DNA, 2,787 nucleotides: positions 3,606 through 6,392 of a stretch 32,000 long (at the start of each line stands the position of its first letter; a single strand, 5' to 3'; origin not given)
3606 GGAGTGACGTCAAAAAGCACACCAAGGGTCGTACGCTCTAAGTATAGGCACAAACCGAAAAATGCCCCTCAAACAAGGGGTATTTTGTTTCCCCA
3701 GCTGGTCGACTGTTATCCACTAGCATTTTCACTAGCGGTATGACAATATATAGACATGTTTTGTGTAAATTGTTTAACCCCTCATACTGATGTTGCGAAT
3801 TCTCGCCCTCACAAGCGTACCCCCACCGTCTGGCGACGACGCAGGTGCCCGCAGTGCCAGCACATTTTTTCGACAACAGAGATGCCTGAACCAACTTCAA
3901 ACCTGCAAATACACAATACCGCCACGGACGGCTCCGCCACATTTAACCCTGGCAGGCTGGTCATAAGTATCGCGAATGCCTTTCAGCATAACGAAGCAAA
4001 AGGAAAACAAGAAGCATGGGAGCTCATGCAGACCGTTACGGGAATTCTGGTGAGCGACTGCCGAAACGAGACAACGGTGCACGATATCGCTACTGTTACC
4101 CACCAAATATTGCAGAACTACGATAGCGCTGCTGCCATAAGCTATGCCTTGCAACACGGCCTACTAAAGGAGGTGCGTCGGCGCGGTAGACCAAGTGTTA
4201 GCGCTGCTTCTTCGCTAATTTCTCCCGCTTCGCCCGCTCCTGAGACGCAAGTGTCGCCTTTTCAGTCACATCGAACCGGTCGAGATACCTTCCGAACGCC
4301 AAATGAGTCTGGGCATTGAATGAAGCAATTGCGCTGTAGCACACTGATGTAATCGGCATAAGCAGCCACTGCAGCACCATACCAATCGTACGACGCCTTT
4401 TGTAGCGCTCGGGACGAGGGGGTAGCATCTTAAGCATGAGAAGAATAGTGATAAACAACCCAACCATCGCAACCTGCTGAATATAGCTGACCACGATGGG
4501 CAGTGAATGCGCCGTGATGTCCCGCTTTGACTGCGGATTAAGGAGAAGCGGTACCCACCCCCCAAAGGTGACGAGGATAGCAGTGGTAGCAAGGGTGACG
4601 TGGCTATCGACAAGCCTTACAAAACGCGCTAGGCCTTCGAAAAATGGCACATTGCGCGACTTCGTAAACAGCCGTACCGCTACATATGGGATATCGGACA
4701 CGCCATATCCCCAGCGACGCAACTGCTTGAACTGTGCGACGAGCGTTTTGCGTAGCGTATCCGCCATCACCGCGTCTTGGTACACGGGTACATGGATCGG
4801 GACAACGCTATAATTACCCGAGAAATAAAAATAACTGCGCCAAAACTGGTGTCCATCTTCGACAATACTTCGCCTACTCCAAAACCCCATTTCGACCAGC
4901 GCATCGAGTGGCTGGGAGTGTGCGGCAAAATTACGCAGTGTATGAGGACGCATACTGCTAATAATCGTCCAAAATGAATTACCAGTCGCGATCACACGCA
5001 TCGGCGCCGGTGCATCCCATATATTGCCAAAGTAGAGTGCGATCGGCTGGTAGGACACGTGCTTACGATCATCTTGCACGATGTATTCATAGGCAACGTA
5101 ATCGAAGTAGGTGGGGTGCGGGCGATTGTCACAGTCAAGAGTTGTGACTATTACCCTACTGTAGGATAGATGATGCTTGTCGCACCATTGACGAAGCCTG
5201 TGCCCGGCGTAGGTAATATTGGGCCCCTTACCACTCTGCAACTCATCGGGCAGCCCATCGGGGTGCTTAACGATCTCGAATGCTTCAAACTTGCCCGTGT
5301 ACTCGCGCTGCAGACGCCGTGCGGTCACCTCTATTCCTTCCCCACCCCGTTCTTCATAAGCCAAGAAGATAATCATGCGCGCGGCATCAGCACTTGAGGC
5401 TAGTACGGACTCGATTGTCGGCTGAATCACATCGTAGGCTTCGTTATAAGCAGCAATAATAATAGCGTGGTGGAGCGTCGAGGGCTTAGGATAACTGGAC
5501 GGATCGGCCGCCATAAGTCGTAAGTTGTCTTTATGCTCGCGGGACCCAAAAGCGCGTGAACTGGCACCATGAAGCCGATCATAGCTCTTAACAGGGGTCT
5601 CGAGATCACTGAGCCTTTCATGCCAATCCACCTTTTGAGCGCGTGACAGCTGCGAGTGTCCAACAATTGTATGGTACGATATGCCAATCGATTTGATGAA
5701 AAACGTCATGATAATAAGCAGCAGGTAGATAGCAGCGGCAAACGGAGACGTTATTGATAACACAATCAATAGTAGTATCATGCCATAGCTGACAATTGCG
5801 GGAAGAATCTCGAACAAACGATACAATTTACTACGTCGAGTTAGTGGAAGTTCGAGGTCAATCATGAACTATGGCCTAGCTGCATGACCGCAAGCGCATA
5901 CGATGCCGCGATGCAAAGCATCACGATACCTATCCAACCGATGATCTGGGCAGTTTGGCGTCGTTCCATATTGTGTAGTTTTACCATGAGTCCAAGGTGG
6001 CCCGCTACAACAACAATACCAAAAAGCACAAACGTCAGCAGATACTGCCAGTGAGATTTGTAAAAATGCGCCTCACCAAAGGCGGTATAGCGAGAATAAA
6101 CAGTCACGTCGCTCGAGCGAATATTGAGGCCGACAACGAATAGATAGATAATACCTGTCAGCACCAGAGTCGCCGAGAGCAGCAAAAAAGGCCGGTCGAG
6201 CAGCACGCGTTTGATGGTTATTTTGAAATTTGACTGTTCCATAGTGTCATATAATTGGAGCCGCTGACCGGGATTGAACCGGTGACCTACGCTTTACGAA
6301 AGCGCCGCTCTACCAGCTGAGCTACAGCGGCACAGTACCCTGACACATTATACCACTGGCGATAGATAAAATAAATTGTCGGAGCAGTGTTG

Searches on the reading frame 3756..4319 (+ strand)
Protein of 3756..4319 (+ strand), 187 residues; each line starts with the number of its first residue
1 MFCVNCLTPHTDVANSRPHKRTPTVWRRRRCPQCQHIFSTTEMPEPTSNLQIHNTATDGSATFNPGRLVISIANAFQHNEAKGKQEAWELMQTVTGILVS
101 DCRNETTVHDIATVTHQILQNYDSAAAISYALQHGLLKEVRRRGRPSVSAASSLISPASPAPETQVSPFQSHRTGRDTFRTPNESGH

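Call 8: search_protein_families(library=pfam, proteins=[window:3756-4319:+], max_evalue=0.01)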
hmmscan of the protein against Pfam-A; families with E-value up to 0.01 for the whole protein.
window:3756-4319:+ (187 aa): 1 family
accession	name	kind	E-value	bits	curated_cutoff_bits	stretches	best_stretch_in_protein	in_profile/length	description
PF22811.2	Zn_ribbon_NrdR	-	2.4e-10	40.6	27.2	1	1-42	1-42/42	Transcriptional repressor NrdR-like, N-terminal domain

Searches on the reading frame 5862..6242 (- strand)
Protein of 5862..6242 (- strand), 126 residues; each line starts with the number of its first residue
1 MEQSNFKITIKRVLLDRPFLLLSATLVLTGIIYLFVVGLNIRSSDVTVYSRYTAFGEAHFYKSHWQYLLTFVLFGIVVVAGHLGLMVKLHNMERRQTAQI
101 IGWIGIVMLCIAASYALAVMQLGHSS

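Call 8: search_protein_families(library=pfam, proteins=[window:5862-6242:-], max_evalue=0.01)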
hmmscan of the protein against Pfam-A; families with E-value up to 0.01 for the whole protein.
window:5862-6242:- (126 aa): 1 family
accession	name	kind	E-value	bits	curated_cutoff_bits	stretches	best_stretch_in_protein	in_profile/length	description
PF18800.6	Atthog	-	0.0065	16.9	29.8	1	46-113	22-89/141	Attenuator of Hedgehog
